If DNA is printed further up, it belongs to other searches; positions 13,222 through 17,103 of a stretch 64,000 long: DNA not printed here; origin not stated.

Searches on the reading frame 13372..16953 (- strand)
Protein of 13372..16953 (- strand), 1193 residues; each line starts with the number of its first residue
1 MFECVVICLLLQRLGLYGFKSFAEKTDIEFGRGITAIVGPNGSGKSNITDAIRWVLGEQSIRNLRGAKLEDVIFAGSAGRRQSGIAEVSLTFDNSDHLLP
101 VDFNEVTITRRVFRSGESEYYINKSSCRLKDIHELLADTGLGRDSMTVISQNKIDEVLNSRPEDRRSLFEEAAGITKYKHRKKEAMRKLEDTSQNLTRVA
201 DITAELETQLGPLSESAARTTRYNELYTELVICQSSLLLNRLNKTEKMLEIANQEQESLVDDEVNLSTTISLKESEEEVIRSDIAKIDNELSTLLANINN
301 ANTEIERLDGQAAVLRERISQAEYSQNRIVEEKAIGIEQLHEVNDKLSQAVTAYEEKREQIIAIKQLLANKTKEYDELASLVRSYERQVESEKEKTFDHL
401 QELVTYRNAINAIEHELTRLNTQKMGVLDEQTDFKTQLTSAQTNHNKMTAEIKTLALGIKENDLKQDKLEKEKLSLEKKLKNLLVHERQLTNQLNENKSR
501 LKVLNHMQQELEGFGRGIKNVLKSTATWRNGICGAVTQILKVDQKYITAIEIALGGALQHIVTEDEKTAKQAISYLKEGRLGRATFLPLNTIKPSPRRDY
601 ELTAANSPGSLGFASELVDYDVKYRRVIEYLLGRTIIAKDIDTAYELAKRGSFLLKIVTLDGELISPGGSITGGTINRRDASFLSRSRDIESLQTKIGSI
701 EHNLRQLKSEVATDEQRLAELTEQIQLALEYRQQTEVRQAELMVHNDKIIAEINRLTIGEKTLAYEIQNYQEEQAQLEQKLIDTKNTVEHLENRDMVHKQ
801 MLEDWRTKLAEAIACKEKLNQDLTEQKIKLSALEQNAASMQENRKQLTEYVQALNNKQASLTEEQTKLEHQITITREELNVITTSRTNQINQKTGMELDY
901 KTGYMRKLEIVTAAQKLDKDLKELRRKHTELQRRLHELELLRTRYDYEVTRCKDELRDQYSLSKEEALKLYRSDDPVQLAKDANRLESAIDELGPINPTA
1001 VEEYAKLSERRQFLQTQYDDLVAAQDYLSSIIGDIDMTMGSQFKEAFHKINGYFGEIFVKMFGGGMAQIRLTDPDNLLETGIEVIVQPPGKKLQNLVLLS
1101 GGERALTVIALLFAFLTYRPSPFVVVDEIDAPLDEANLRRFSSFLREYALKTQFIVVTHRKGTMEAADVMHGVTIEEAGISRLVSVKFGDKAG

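Call 26: search_protein_families(library=pfam, proteins=[window:13372-16953:-])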
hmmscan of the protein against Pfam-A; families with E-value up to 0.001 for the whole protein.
window:13372-16953:- (1193 aa): 5 families
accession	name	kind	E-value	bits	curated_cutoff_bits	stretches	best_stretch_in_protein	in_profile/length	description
PF02463.25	SMC_N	-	3.2e-72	243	40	1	11-1181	2-219/220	RecF/RecN/SMC N terminal domain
PF06470.18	SMC_hinge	-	1.3e-34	119.5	22.5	1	530-648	2-116/116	SMC proteins Flexible Hinge Domain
PF13304.12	AAA_21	-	1.8e-15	58.2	27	2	34-106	1-63/304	AAA domain, putative AbiEii toxin, Type IV TA system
PF13555.12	AAA_29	-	3.9e-07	30.2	27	1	11-57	1-47/61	P-loop containing region of AAA domain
PF13476.12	AAA_23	-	3.4e-06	28.3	27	1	14-299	2-194/201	AAA domain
